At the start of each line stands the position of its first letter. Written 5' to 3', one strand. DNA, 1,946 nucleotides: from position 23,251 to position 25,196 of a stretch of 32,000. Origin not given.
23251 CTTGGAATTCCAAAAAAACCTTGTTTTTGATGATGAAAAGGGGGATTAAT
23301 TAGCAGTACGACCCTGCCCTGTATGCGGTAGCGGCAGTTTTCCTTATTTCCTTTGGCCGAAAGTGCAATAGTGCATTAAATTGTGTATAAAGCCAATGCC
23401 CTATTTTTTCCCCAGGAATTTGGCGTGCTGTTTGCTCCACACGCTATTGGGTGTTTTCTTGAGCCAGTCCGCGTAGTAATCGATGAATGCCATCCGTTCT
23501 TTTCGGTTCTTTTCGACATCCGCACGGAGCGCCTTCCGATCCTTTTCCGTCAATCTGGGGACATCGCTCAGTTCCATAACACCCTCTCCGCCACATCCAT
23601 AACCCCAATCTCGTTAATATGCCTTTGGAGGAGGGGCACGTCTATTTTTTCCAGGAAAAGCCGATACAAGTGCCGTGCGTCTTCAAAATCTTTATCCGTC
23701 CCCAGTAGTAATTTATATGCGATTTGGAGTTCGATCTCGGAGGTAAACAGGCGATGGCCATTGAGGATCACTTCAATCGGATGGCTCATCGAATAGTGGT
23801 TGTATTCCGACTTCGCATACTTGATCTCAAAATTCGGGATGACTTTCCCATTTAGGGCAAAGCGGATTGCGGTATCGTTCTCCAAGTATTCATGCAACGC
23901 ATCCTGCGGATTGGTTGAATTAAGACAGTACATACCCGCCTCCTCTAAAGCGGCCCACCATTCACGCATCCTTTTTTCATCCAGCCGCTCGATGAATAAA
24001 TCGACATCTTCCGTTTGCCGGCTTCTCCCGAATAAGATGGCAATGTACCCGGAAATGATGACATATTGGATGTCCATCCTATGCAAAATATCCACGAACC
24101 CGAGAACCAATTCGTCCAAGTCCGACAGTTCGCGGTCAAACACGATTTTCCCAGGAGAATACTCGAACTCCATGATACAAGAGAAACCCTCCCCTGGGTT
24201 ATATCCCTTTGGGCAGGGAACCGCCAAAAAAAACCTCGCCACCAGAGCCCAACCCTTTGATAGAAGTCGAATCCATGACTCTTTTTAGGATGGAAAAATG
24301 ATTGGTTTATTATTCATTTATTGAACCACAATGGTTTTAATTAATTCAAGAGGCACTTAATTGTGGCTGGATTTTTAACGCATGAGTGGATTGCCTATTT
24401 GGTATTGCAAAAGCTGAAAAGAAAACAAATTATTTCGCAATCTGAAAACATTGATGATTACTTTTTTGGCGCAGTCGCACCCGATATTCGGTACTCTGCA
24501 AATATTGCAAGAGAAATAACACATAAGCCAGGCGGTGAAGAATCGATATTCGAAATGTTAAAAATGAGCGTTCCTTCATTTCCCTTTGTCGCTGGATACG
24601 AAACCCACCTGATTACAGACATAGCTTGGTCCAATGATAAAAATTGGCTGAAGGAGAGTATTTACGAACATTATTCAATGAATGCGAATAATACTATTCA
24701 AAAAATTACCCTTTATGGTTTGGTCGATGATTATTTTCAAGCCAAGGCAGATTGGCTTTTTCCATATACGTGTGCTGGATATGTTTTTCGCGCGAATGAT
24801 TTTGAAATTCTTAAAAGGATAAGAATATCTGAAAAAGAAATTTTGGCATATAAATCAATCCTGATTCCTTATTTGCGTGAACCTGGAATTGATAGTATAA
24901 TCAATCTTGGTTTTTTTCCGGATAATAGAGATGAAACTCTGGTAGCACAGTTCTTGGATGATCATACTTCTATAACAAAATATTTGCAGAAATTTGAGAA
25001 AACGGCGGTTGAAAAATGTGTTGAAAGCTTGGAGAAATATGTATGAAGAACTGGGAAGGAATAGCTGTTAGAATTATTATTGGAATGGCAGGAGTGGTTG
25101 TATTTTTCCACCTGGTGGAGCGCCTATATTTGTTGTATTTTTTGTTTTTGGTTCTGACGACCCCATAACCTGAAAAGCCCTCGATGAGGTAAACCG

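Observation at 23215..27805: Cassette-like array: four extra copies of the tRNA-Thr 3'-terminal 13-mer sit at gene boundaries, with no recombinase in view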

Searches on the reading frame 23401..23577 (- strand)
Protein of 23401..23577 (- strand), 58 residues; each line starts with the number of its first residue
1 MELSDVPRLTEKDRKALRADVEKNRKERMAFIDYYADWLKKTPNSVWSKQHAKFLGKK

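Call 11: search_protein_families(library=pfam, proteins=[window:23401-23577:-], max_evalue=0.01)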
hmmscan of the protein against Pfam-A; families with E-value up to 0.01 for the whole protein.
window:23401-23577:- (58 aa): 0 families

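Call 49: search_protein_families(library=ncbifam, proteins=[window:23401-23577:-], max_evalue=0.1)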
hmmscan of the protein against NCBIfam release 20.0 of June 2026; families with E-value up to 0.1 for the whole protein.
window:23401-23577:- (58 aa): 0 families

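Call 50: search_protein_families(library=padloc, proteins=[window:23401-23577:-], max_evalue=0.1)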
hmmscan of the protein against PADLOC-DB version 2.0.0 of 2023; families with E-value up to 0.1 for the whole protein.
window:23401-23577:- (58 aa): 0 families

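Call 81: search_protein_families(library=phrogs, proteins=[window:23401-23577:-], max_evalue=0.01)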
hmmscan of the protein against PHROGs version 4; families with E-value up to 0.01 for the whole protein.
window:23401-23577:- (58 aa): 0 families

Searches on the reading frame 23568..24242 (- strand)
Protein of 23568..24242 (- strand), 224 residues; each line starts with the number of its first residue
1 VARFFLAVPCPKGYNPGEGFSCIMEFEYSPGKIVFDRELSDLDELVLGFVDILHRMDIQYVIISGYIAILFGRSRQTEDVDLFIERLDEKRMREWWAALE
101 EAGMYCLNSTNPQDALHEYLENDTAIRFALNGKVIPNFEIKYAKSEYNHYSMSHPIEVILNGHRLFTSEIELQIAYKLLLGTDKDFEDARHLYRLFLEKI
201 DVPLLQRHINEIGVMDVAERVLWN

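Call 11: search_protein_families(library=pfam, proteins=[window:23568-24242:-], max_evalue=0.01)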
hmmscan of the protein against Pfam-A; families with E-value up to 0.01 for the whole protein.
window:23568-24242:- (224 aa): 0 families

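Call 49: search_protein_families(library=ncbifam, proteins=[window:23568-24173:-], max_evalue=0.1)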
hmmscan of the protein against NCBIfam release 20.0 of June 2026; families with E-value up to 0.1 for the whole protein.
window:23568-24173:- (201 aa): 0 families

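Call 50: search_protein_families(library=padloc, proteins=[window:23568-24173:-], max_evalue=0.1)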
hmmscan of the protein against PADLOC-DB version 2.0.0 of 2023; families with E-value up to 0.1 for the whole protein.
window:23568-24173:- (201 aa): 0 families

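Call 79: search_solved_structures(query=window:23568-24173:-, max_evalue=1)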
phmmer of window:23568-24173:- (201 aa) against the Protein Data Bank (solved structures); distinct sequences matched with E-value up to 1: 0.

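Call 81: search_protein_families(library=phrogs, proteins=[window:23568-24173:-], max_evalue=0.01)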
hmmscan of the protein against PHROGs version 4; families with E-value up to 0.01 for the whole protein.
window:23568-24173:- (201 aa): 0 families

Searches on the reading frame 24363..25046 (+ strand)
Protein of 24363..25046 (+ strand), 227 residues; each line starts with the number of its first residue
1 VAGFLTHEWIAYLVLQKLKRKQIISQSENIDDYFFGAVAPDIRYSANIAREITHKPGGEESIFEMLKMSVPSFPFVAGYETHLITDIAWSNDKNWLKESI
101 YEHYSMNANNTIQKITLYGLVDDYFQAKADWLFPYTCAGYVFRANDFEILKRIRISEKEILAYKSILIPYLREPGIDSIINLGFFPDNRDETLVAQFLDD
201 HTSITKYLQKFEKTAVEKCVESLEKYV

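Call 11: search_protein_families(library=pfam, proteins=[window:24363-25046:+], max_evalue=0.01)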
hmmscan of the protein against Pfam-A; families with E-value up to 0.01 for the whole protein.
window:24363-25046:+ (227 aa): 1 family
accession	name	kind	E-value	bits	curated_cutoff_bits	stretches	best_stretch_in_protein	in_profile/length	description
PF00882.24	Zn_dep_PLPC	-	4.1e-06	27.3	26.8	1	6-105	1-115/167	Zinc dependent phospholipase C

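Call 35: find_encoding_contigs(protein=window:24363-25046:+, flank=10000, max_places=10)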
Protein window:24363-25046:+ (227 aa): 1 contig read that carries it; 1 place shown.
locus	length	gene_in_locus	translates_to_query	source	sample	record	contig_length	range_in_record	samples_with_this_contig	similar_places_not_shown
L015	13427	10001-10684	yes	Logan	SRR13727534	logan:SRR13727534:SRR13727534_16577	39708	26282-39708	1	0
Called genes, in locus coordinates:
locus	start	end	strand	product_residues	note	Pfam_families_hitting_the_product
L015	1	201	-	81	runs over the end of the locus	PF18926:DUF5676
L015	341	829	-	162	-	-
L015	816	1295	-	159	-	-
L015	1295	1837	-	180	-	-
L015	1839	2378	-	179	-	-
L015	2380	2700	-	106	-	-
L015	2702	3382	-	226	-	-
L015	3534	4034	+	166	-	PF24034:DUF7343, PF12802:MarR_2 (weak)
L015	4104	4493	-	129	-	PF01850:PIN (weak)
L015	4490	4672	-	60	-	-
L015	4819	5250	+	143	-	PF09390:DUF1999 (weak), PF00583:Acetyltransf_1 (weak), PF13508:Acetyltransf_7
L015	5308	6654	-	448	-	PF00939:Na_sulph_symp, PF03600:CitMHS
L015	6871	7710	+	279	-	PF14023:Bestrophin-like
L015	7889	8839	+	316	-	PF02661:Fic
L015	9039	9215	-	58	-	PF26477:DUF8150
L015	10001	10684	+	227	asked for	PF00882:Zn_dep_PLPC (weak)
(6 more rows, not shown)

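Call 49: search_protein_families(library=ncbifam, proteins=[window:24363-25046:+], max_evalue=0.1)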
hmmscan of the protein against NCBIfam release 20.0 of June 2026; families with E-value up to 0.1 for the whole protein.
window:24363-25046:+ (227 aa): 1 family
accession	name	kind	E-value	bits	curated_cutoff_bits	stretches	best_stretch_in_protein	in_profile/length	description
TIGR03573.1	WbuX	subfamily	0.035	13.5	203.2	1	57-128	69-142/344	N-acetyl sugar amidotransferase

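Call 50: search_protein_families(library=padloc, proteins=[window:24363-25046:+], max_evalue=0.1)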
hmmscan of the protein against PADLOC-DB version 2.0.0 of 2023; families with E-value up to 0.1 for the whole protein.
window:24363-25046:+ (227 aa): 0 families

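Call 81: search_protein_families(library=phrogs, proteins=[window:24363-25046:+], max_evalue=0.01)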
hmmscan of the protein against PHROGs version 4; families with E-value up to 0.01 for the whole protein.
window:24363-25046:+ (227 aa): 0 families
